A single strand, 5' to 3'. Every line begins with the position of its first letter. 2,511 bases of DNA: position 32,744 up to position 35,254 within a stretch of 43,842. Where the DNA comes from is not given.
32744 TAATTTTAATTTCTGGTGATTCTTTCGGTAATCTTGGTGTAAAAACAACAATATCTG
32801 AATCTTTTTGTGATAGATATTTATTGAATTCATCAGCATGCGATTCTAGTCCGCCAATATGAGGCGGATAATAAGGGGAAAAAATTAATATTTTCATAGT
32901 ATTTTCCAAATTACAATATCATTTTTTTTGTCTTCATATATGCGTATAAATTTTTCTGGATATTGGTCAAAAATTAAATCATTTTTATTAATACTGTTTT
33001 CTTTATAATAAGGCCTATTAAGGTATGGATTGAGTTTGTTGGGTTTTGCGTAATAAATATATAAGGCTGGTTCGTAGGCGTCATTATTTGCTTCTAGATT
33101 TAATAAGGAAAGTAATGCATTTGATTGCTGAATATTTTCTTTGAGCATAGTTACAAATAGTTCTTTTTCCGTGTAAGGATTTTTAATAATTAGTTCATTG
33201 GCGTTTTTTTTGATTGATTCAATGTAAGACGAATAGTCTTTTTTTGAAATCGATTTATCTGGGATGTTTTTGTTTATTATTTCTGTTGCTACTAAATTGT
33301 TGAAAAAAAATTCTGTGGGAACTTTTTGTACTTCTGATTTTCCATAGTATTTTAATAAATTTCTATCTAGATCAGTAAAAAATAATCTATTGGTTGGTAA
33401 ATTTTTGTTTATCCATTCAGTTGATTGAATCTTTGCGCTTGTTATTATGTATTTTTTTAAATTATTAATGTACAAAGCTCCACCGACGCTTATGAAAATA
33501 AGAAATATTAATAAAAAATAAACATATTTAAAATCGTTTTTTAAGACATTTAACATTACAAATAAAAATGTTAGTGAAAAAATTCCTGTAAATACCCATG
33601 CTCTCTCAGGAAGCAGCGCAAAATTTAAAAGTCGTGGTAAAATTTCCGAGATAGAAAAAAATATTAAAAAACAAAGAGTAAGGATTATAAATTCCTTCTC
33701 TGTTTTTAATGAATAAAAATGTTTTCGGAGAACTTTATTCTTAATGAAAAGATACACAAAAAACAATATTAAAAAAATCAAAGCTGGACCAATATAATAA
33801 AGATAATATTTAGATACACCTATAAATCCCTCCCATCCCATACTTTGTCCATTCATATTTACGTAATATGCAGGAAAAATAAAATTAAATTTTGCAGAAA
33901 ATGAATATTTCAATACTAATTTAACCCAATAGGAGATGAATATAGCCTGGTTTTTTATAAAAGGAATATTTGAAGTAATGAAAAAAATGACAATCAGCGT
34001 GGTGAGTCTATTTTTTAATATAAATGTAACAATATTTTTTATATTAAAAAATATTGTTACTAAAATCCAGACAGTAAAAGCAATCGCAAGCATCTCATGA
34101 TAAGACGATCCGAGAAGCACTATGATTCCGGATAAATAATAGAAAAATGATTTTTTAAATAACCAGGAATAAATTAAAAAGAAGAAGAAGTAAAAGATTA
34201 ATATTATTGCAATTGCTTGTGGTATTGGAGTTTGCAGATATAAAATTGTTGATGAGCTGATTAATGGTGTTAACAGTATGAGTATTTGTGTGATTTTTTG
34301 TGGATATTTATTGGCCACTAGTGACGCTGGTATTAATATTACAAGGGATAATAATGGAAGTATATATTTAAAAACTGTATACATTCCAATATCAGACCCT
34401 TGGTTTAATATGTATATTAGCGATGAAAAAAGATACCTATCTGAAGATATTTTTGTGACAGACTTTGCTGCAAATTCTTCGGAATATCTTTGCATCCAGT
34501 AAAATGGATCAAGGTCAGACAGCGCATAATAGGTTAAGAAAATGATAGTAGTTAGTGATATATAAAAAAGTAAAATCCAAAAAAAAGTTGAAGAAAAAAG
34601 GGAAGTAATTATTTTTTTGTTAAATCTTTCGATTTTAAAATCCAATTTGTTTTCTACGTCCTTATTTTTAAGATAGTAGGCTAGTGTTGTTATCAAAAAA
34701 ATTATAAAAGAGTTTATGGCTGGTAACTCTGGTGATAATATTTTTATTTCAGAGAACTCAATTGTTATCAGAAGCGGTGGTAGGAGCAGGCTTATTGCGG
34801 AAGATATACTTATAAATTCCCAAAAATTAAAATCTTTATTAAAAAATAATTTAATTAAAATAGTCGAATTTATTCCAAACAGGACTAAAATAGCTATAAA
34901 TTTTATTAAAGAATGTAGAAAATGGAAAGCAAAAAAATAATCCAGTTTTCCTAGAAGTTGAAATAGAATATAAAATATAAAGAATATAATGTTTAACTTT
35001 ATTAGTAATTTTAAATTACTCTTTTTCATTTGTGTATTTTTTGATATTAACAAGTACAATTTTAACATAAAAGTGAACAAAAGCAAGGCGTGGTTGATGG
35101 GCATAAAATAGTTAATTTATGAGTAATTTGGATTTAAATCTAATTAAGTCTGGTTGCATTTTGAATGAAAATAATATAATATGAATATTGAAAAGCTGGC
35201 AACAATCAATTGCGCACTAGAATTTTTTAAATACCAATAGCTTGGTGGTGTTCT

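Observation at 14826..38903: Hyper-modifying glycan island: nine SAM-methyltransferases interleaved with six glycosyltransferases, an amidotransferase and a carbamoyltransferase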

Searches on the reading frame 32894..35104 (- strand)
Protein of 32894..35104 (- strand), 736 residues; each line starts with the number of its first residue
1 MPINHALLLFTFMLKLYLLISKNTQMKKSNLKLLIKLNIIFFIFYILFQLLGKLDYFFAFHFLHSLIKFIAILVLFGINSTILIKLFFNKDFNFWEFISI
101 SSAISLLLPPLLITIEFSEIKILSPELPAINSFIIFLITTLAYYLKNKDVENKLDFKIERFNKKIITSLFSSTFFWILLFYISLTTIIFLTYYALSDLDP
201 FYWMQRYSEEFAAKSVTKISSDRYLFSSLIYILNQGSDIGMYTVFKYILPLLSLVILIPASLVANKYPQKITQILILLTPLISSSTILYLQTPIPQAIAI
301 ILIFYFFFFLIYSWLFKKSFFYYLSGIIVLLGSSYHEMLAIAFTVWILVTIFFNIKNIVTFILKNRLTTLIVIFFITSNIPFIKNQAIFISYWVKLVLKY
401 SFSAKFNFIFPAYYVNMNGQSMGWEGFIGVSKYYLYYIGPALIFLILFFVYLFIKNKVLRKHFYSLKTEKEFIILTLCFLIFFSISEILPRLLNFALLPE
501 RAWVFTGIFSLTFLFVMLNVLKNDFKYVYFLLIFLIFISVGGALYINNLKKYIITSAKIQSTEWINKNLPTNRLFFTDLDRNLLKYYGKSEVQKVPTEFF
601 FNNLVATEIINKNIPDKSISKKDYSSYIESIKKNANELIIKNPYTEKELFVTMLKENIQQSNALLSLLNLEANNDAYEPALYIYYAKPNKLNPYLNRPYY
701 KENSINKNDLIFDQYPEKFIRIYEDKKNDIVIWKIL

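Call 4: search_protein_families(library=pfam, proteins=[window:32894-35104:-], max_evalue=0.01)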
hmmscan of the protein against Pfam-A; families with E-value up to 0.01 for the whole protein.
window:32894-35104:- (736 aa): 0 families

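Call 8: find_encoding_contigs(protein=window:32894-35104:-, flank=10000, max_places=6)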
Protein window:32894-35104:- (736 aa): 4 contigs read that carry it; 1 place shown.
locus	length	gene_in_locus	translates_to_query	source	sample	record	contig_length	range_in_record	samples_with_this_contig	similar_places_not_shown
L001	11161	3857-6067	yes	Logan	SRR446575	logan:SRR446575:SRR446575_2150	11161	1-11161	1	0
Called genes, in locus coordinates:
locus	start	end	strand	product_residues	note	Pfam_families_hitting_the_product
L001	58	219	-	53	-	PF19451:DUF5989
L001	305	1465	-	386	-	PF13472:Lipase_GDSL_2 (faint)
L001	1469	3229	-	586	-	PF02543:Carbam_trans_N, PF16861:Carbam_trans_C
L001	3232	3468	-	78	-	-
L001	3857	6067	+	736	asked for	-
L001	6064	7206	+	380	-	PF13439:Glyco_transf_4, PF00534:Glycos_transf_1, PF13692:Glyco_trans_1_4, PF13524:Glyco_trans_1_2 (weak)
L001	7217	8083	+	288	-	PF13489:Methyltransf_23 (faint), PF08241:Methyltransf_11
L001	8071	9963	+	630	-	PF13522:GATase_6, PF13537:GATase_7, PF00733:Asn_synthase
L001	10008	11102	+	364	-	PF08003:Methyltransf_9, PF13489:Methyltransf_23, PF13847:Methyltransf_31, PF08241:Methyltransf_11, PF08242:Methyltransf_12, PF13649:Methyltransf_25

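Call 10: find_homologous_proteins(query=window:32894-35104:-, max_evalue=0.001)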
Query window:32894-35104:- (736 aa): 22 proteins with E <= 0.001 among 8000 candidates.
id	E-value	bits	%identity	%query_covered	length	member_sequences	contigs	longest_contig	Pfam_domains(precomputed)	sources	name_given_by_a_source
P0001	0.0e+0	1500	100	97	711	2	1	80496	-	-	-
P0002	3.6e-291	986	66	96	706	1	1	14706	-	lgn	-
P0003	1.6e-228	779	53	96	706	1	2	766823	-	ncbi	ncbi:MAG: hypothetical protein WAV46_03805 [Candidatus Moraniibacteriota bacterium]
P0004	1.5e-227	776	53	96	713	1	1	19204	-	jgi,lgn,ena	-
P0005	2.9e-225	768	53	96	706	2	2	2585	-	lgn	-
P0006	1.4e-223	763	51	96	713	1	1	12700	-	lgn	-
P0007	3.7e-213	728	52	96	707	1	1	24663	-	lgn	-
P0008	2.9e-208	712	50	96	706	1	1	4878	-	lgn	-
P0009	5.1e-151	523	42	96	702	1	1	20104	-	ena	-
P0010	7.4e-146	506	42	96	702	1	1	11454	-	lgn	-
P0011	2.7e-139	484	41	96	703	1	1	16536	-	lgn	-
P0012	3.3e-138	480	40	96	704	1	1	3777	-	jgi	jgi:hypothetical protein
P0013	1.4e-136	475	39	96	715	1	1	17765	-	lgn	-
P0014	2.4e-133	464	40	93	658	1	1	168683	-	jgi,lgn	jgi:hypothetical protein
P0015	2.6e-128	448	39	96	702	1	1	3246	-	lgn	-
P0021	1.8e-40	157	27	90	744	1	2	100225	-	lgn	-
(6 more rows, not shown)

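Call 11: find_encoding_contigs(protein=P0003, flank=10000, max_places=2)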
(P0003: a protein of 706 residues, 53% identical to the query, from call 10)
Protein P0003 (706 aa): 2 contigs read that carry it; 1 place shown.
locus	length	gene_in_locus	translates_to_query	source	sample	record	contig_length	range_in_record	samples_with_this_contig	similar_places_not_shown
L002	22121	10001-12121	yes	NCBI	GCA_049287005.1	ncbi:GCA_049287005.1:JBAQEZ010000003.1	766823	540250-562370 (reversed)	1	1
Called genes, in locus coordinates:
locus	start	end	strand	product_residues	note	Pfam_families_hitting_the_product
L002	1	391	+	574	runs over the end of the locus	-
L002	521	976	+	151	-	-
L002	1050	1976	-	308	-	PF03706:LPG_synthase_TM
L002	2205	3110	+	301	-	-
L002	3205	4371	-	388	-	PF13439:Glyco_transf_4, PF13477:Glyco_trans_4_2 (weak), PF13579:Glyco_trans_4_4, PF20706:GT4-conflict, PF00534:Glycos_transf_1, PF13692:Glyco_trans_1_4, PF13524:Glyco_trans_1_2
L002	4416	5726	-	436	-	PF03446:NAD_binding_2 (faint), PF03721:UDPG_MGDP_dh_N, PF03807:F420_oxidored (faint), PF00984:UDPG_MGDP_dh, PF03720:UDPG_MGDP_dh_C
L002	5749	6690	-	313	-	PF00535:Glycos_transf_2, PF10111:Glyco_tranf_2_2 (weak)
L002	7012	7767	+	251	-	PF00535:Glycos_transf_2, PF10111:Glyco_tranf_2_2 (weak), PF13506:Glyco_transf_21 (weak), PF13641:Glyco_tranf_2_3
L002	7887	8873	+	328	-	PF01073:3Beta_HSD, PF01370:Epimerase, PF02719:Polysacc_synt_2, PF04321:RmlD_sub_bind, PF13460:NAD_binding_10, PF16363:GDP_Man_Dehyd, PF07993:NAD_binding_4 (weak)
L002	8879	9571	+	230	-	PF13641:Glyco_tranf_2_3 (weak), PF00535:Glycos_transf_2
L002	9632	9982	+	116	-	PF10066:DUF2304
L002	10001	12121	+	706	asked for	-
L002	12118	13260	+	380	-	PF13439:Glyco_transf_4, PF13579:Glyco_trans_4_4 (weak), PF00534:Glycos_transf_1, PF13692:Glyco_trans_1_4, PF13524:Glyco_trans_1_2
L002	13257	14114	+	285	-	PF13489:Methyltransf_23 (weak), PF08241:Methyltransf_11, PF13649:Methyltransf_25 (faint), PF08242:Methyltransf_12 (faint)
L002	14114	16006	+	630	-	PF13522:GATase_6, PF12481:DUF3700 (weak), PF13537:GATase_7, PF00733:Asn_synthase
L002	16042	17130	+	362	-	PF13489:Methyltransf_23, PF08003:Methyltransf_9, PF08241:Methyltransf_11, PF08242:Methyltransf_12, PF13649:Methyltransf_25, PF13847:Methyltransf_31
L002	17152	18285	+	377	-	PF13439:Glyco_transf_4, PF13579:Glyco_trans_4_4, PF00534:Glycos_transf_1, PF13692:Glyco_trans_1_4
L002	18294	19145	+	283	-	PF13489:Methyltransf_23, PF06325:PrmA, PF08003:Methyltransf_9 (weak), PF13847:Methyltransf_31, PF08241:Methyltransf_11, PF08242:Methyltransf_12, PF13649:Methyltransf_25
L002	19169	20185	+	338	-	PF13439:Glyco_transf_4, PF00534:Glycos_transf_1, PF13692:Glyco_trans_1_4, PF20706:GT4-conflict (weak), PF13524:Glyco_trans_1_2 (weak)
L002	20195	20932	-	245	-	PF02353:CMAS, PF01728:FtsJ (weak), PF13489:Methyltransf_23, PF01564:Spermine_synth, PF13847:Methyltransf_31, PF08241:Methyltransf_11, PF08242:Methyltransf_12, PF13649:Methyltransf_25, +3 more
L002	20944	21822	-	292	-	PF00535:Glycos_transf_2, PF10111:Glyco_tranf_2_2, PF13641:Glyco_tranf_2_3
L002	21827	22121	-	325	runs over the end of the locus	PF01370:Epimerase, PF04321:RmlD_sub_bind, PF16363:GDP_Man_Dehyd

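Call 12: find_encoding_contigs(protein=P0014, flank=10000, max_places=2)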
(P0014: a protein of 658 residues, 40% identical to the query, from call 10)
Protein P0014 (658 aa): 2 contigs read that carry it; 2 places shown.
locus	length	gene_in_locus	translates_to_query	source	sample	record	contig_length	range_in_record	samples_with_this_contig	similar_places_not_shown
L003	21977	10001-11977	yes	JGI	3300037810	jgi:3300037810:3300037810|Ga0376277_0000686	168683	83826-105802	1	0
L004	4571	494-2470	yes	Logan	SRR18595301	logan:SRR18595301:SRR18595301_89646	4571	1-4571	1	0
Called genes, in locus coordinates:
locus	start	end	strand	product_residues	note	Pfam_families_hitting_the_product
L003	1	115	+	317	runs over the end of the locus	PF01207:Dus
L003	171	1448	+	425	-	PF01210:NAD_Gly3P_dh_N (weak), PF03446:NAD_binding_2, PF03721:UDPG_MGDP_dh_N, PF03807:F420_oxidored (weak), PF00984:UDPG_MGDP_dh, PF03720:UDPG_MGDP_dh_C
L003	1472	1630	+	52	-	-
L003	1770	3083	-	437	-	PF03721:UDPG_MGDP_dh_N, PF00984:UDPG_MGDP_dh, PF03720:UDPG_MGDP_dh_C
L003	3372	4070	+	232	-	-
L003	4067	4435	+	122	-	-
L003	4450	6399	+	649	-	-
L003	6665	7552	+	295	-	-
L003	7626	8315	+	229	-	PF00535:Glycos_transf_2, PF13641:Glyco_tranf_2_3 (weak)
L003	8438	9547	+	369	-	-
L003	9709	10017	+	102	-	PF10066:DUF2304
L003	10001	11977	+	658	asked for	-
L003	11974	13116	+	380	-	PF13439:Glyco_transf_4, PF00534:Glycos_transf_1, PF13692:Glyco_trans_1_4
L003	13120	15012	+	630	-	PF13522:GATase_6, PF13537:GATase_7, PF00733:Asn_synthase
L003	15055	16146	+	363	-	PF13489:Methyltransf_23, PF08003:Methyltransf_9, PF13847:Methyltransf_31, PF08241:Methyltransf_11, PF08242:Methyltransf_12, PF13649:Methyltransf_25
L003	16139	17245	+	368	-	PF13439:Glyco_transf_4, PF00534:Glycos_transf_1, PF13692:Glyco_trans_1_4, PF13524:Glyco_trans_1_2 (weak)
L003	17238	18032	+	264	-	PF00535:Glycos_transf_2, PF10111:Glyco_tranf_2_2, PF13506:Glyco_transf_21 (weak), PF13641:Glyco_tranf_2_3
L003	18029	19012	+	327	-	PF00534:Glycos_transf_1, PF13692:Glyco_trans_1_4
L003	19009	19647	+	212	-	PF13489:Methyltransf_23, PF07021:MetW, PF13847:Methyltransf_31 (faint), PF08241:Methyltransf_11 (weak)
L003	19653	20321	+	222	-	PF05219:DREV (weak), PF13489:Methyltransf_23, PF03848:TehB (weak), PF07021:MetW (weak), PF13847:Methyltransf_31, PF08241:Methyltransf_11, PF08242:Methyltransf_12, PF13649:Methyltransf_25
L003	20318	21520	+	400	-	PF20706:GT4-conflict (weak), PF00534:Glycos_transf_1, PF13692:Glyco_trans_1_4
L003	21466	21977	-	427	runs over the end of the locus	PF01943:Polysacc_synt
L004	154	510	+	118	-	PF10066:DUF2304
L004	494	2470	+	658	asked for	-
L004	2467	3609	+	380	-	PF13439:Glyco_transf_4, PF00534:Glycos_transf_1, PF13692:Glyco_trans_1_4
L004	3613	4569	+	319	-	?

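Call 13: find_encoding_contigs(protein=P0002, flank=10000, max_places=2)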
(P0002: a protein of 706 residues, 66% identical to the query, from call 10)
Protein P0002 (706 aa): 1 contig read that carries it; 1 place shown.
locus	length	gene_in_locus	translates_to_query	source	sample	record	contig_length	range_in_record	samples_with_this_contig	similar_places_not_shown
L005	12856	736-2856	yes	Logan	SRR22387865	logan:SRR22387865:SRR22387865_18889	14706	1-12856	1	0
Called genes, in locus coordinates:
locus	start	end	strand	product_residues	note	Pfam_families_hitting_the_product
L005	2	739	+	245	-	?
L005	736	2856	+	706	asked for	-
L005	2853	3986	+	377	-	PF13439:Glyco_transf_4, PF13579:Glyco_trans_4_4, PF00534:Glycos_transf_1, PF13692:Glyco_trans_1_4, PF13524:Glyco_trans_1_2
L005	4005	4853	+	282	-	PF08241:Methyltransf_11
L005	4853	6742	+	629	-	PF13522:GATase_6, PF12481:DUF3700 (weak), PF13537:GATase_7, PF00733:Asn_synthase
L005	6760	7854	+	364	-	PF08003:Methyltransf_9, PF05401:NodS (faint), PF13489:Methyltransf_23, PF13847:Methyltransf_31, PF08241:Methyltransf_11, PF08242:Methyltransf_12, PF13649:Methyltransf_25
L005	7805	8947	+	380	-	PF13439:Glyco_transf_4, PF00534:Glycos_transf_1, PF13692:Glyco_trans_1_4, PF13524:Glyco_trans_1_2 (weak)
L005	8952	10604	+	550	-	PF13489:Methyltransf_23, PF06325:PrmA, PF08003:Methyltransf_9, PF13847:Methyltransf_31, PF08241:Methyltransf_11, PF08242:Methyltransf_12, PF13649:Methyltransf_25, PF00535:Glycos_transf_2, +2 more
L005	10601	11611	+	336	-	PF00534:Glycos_transf_1, PF13692:Glyco_trans_1_4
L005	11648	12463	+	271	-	PF13489:Methyltransf_23, PF13847:Methyltransf_31, PF08241:Methyltransf_11, PF13649:Methyltransf_25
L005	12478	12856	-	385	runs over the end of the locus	PF00534:Glycos_transf_1, PF13692:Glyco_trans_1_4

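Call 17: search_protein_families(library=ncbifam, proteins=[window:32894-35104:-], max_evalue=0.001)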
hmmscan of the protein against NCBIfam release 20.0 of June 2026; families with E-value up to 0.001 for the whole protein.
window:32894-35104:- (736 aa): 0 families

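Call 19: find_encoding_contigs(protein=P0007, flank=10000, max_places=1)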
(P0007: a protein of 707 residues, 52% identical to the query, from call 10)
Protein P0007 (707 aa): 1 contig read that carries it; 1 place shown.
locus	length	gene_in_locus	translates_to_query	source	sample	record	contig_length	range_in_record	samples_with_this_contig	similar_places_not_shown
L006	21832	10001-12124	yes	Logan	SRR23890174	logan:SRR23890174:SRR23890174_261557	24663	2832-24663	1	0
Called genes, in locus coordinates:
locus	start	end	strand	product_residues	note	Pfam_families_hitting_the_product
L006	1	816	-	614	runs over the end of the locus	-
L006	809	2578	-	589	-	PF02366:PMT, PF13231:PMT_2 (weak)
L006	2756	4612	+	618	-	PF13231:PMT_2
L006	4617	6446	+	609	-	PF02366:PMT, PF13231:PMT_2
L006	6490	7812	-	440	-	PF03446:NAD_binding_2 (faint), PF03721:UDPG_MGDP_dh_N, PF00984:UDPG_MGDP_dh, PF03720:UDPG_MGDP_dh_C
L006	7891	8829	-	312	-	PF00535:Glycos_transf_2, PF10111:Glyco_tranf_2_2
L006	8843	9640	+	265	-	PF13641:Glyco_tranf_2_3 (weak), PF00535:Glycos_transf_2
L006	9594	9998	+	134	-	PF10066:DUF2304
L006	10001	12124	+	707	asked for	-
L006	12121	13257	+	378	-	PF13439:Glyco_transf_4, PF13579:Glyco_trans_4_4 (weak), PF00534:Glycos_transf_1, PF13692:Glyco_trans_1_4, PF13524:Glyco_trans_1_2 (weak)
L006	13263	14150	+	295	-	PF13489:Methyltransf_23 (faint), PF08241:Methyltransf_11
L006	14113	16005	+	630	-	PF13522:GATase_6, PF12481:DUF3700 (weak), PF13537:GATase_7, PF00733:Asn_synthase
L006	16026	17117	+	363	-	PF08003:Methyltransf_9, PF13489:Methyltransf_23, PF08241:Methyltransf_11, PF08242:Methyltransf_12, PF13649:Methyltransf_25, PF13847:Methyltransf_31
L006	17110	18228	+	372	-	PF13439:Glyco_transf_4, PF00534:Glycos_transf_1, PF13692:Glyco_trans_1_4, PF13524:Glyco_trans_1_2 (weak)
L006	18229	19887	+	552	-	PF13489:Methyltransf_23, PF06325:PrmA, PF13847:Methyltransf_31, PF08241:Methyltransf_11, PF08242:Methyltransf_12, PF13649:Methyltransf_25, PF00535:Glycos_transf_2, PF10111:Glyco_tranf_2_2, +1 more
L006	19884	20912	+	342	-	PF00534:Glycos_transf_1, PF13692:Glyco_trans_1_4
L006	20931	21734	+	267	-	PF13489:Methyltransf_23, PF13847:Methyltransf_31, PF08241:Methyltransf_11, PF08242:Methyltransf_12 (weak), PF13649:Methyltransf_25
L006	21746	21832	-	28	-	?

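Call 20: find_encoding_contigs(protein=P0009, flank=10000, max_places=1)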
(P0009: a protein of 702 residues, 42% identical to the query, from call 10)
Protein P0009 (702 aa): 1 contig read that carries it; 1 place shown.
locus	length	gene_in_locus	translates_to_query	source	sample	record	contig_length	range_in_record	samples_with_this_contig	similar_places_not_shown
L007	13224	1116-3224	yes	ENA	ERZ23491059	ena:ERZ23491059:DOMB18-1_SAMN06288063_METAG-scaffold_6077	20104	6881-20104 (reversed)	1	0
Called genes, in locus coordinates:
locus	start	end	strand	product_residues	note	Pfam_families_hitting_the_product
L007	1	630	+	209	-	?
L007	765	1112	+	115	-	PF10066:DUF2304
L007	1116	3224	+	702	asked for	-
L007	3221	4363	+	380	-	PF13439:Glyco_transf_4, PF00534:Glycos_transf_1, PF13692:Glyco_trans_1_4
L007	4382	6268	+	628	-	-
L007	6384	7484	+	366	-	PF08003:Methyltransf_9, PF13489:Methyltransf_23, PF13847:Methyltransf_31, PF08241:Methyltransf_11, PF08242:Methyltransf_12, PF13649:Methyltransf_25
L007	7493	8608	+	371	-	PF13439:Glyco_transf_4, PF00534:Glycos_transf_1, PF13692:Glyco_trans_1_4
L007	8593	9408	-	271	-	PF00535:Glycos_transf_2, PF10111:Glyco_tranf_2_2, PF13641:Glyco_tranf_2_3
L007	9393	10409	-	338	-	PF00535:Glycos_transf_2, PF10111:Glyco_tranf_2_2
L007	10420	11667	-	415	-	PF00535:Glycos_transf_2, PF13641:Glyco_tranf_2_3 (faint)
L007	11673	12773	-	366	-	PF00070:Pyr_redox (faint), PF00996:GDI (weak), PF07992:Pyr_redox_2 (faint), PF12831:FAD_oxidored (weak), PF13450:NAD_binding_8, PF01593:Amino_oxidase, PF03275:GLF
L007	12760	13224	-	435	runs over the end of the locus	PF01943:Polysacc_synt, PF13440:Polysacc_synt_3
